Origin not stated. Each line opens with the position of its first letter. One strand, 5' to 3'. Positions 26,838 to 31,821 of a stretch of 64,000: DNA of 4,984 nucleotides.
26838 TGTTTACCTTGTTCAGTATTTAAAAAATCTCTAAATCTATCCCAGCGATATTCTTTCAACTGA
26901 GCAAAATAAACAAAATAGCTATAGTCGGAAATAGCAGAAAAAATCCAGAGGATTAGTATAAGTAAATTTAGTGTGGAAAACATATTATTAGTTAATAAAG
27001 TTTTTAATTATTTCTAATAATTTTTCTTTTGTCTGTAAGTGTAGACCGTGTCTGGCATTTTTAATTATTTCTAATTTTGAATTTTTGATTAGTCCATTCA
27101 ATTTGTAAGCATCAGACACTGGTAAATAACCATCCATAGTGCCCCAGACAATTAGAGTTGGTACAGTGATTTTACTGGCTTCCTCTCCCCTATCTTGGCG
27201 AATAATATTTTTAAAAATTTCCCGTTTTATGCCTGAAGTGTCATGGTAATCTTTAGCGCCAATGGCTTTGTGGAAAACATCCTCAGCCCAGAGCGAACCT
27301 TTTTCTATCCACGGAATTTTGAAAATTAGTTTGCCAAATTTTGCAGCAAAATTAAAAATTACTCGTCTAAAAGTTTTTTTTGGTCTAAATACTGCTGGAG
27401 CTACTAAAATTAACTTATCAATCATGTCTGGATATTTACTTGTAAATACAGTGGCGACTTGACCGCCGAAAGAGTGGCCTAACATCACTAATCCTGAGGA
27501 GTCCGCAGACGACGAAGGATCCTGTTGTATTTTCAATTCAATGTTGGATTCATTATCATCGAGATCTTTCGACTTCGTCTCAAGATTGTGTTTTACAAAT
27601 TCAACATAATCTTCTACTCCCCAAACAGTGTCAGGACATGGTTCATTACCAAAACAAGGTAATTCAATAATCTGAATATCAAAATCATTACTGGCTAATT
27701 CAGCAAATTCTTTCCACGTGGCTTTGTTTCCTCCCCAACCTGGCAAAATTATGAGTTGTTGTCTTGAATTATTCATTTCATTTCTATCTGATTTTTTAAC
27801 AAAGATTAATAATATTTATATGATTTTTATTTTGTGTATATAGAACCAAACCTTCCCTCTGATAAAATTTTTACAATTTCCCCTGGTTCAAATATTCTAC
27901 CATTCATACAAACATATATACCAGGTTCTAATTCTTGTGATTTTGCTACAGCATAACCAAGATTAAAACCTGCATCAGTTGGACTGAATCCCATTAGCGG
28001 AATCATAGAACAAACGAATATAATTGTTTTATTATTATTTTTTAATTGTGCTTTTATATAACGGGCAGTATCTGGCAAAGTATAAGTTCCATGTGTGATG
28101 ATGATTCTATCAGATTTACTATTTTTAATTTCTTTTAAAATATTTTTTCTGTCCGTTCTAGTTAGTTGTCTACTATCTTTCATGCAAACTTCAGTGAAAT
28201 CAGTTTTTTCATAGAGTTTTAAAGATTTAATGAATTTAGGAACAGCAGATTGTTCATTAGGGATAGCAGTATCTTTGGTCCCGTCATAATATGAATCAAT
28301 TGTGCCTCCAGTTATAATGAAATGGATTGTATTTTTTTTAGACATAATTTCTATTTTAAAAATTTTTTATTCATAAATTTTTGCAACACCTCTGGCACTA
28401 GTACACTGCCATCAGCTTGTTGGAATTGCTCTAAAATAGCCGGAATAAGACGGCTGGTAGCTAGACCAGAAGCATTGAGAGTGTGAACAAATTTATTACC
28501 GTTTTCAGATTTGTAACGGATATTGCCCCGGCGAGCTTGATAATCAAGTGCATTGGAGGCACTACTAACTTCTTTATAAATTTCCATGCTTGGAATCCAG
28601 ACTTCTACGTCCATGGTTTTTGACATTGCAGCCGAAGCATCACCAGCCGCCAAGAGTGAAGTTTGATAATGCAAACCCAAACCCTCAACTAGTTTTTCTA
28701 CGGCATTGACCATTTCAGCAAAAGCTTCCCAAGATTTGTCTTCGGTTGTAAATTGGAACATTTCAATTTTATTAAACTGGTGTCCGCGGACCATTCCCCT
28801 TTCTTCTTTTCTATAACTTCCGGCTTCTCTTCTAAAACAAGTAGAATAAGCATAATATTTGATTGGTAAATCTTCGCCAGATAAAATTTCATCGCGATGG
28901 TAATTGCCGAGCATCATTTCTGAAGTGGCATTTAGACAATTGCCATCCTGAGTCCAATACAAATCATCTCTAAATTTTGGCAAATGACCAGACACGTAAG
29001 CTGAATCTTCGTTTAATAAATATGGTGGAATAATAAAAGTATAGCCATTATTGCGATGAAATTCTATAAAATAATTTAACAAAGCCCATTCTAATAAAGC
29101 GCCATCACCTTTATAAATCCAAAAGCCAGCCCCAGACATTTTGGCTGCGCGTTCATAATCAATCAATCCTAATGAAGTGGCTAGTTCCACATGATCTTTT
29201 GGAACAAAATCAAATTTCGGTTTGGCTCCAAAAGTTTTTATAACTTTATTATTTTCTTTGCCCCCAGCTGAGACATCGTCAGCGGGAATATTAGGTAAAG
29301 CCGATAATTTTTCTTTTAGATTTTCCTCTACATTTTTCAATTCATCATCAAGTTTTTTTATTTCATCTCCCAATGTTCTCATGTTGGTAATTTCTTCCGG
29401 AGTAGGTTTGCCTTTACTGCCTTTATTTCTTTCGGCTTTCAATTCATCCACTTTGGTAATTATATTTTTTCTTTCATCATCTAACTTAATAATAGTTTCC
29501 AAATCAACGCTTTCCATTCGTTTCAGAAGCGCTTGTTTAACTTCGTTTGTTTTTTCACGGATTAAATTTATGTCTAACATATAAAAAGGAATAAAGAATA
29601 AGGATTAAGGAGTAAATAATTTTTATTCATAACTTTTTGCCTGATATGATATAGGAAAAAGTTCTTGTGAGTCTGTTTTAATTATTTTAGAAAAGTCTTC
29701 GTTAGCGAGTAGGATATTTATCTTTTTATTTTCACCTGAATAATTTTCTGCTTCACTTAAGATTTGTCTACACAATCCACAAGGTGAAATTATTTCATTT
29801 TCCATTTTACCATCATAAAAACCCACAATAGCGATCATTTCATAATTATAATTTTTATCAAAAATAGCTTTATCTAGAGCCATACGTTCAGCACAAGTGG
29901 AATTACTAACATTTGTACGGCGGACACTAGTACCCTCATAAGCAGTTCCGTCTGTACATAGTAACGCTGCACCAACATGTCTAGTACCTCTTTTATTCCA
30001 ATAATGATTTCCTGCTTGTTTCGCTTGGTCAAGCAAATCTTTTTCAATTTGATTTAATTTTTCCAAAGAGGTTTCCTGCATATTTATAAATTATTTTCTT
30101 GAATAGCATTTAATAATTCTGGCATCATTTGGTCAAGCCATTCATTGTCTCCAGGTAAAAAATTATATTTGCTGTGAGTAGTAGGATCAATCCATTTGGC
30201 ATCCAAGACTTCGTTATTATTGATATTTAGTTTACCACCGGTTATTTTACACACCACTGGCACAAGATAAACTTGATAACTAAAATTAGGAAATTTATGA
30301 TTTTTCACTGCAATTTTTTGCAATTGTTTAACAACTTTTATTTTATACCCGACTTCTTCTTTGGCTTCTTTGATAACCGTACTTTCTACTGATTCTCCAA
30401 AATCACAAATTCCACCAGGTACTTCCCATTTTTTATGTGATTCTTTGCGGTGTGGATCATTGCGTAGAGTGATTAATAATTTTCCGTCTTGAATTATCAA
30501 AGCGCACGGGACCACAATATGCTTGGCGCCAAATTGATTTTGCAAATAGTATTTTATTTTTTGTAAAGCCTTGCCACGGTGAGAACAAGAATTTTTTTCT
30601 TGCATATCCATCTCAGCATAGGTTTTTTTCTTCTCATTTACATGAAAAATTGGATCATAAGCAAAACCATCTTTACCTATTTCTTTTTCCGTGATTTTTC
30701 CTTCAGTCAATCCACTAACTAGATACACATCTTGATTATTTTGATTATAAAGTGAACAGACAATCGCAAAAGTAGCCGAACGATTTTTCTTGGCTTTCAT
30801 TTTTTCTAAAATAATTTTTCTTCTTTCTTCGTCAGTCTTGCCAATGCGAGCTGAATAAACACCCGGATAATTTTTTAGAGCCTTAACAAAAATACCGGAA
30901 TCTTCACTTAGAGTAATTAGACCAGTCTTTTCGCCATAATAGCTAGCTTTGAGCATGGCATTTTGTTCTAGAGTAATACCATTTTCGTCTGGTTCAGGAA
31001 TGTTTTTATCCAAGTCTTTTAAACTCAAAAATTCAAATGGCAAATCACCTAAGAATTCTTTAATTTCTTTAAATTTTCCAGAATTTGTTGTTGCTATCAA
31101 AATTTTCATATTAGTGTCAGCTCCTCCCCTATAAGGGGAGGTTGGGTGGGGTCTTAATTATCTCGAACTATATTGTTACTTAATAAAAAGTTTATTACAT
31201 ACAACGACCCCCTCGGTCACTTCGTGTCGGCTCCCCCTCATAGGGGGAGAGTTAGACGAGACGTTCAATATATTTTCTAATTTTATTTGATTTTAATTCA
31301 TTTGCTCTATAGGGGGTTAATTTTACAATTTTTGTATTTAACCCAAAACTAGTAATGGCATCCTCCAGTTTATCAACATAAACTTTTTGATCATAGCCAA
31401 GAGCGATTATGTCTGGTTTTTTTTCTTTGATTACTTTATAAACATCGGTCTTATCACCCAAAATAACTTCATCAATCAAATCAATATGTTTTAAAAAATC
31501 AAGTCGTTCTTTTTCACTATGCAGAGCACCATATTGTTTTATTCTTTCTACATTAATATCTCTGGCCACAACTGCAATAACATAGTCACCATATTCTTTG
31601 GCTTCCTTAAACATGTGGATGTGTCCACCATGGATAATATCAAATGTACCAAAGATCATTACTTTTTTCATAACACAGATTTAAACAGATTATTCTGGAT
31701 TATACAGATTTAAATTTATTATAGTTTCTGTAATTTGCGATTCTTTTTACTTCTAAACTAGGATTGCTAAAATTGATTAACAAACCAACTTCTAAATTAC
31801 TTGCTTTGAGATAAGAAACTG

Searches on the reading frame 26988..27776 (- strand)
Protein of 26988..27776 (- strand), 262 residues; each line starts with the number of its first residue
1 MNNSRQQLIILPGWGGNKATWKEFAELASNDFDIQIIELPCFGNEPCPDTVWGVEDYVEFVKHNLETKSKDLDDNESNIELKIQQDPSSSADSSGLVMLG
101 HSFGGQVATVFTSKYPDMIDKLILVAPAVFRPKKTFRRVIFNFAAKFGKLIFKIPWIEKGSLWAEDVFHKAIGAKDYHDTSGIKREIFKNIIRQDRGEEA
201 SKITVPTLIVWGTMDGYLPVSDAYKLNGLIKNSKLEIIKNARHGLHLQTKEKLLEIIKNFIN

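Call 84: search_protein_families(library=pfam, proteins=[window:26988-27776:-], max_evalue=0.00001)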
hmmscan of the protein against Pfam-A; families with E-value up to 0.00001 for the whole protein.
window:26988-27776:- (262 aa): 3 families
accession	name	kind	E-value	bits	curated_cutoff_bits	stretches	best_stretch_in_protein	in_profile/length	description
PF00561.26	Abhydrolase_1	-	2.1e-18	67.3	25.8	1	96-247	71-242/245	alpha/beta hydrolase fold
PF12146.15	Hydrolase_4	-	9.2e-15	55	27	1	89-247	76-236/239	Serine aminopeptidase, S33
PF12697.13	Abhydrolase_6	-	9.4e-11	43.2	26.3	1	8-251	1-212/217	Alpha/beta hydrolase family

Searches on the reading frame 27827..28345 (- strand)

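Call 85: search_protein_families(library=pfam, proteins=[window:27827-28345:-], max_evalue=0.00001)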
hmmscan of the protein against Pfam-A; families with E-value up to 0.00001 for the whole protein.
window:27827-28345:- (172 aa): 1 family
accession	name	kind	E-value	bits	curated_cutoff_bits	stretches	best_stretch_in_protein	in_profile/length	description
PF00710.25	Asparaginase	-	7.3e-23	81.5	22.5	1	7-163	2-164/193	Asparaginase, N-terminal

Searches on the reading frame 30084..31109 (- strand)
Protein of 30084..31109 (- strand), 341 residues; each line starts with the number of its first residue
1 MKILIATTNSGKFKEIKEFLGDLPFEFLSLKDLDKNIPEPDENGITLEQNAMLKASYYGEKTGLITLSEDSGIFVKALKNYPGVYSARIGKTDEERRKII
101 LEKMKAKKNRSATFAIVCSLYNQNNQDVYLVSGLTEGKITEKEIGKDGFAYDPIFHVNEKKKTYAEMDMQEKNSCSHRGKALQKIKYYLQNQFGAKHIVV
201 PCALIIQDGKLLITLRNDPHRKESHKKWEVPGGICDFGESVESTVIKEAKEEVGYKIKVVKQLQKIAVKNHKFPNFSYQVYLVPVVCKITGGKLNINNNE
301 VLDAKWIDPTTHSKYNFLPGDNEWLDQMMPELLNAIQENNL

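Call 84: search_protein_families(library=pfam, proteins=[window:30084-31109:-], max_evalue=0.00001)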
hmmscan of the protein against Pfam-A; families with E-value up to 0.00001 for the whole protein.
window:30084-31109:- (341 aa): 2 families
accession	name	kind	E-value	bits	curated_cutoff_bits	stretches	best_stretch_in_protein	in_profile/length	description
PF01725.21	Ham1p_like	-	1.6e-54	185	22.5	1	3-186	1-184/186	Ham1 family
PF00293.34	NUDIX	-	2.2e-14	54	21.1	1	197-326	3-132/134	NUDIX domain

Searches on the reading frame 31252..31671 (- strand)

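Call 85: search_protein_families(library=pfam, proteins=[window:31252-31671:-], max_evalue=0.00001)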
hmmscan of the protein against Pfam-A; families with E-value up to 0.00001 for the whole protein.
window:31252-31671:- (139 aa): 1 family
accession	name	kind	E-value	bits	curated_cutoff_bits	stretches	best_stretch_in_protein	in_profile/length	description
PF01467.32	CTP_transf_like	-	2e-20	73.8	21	1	6-133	2-132/133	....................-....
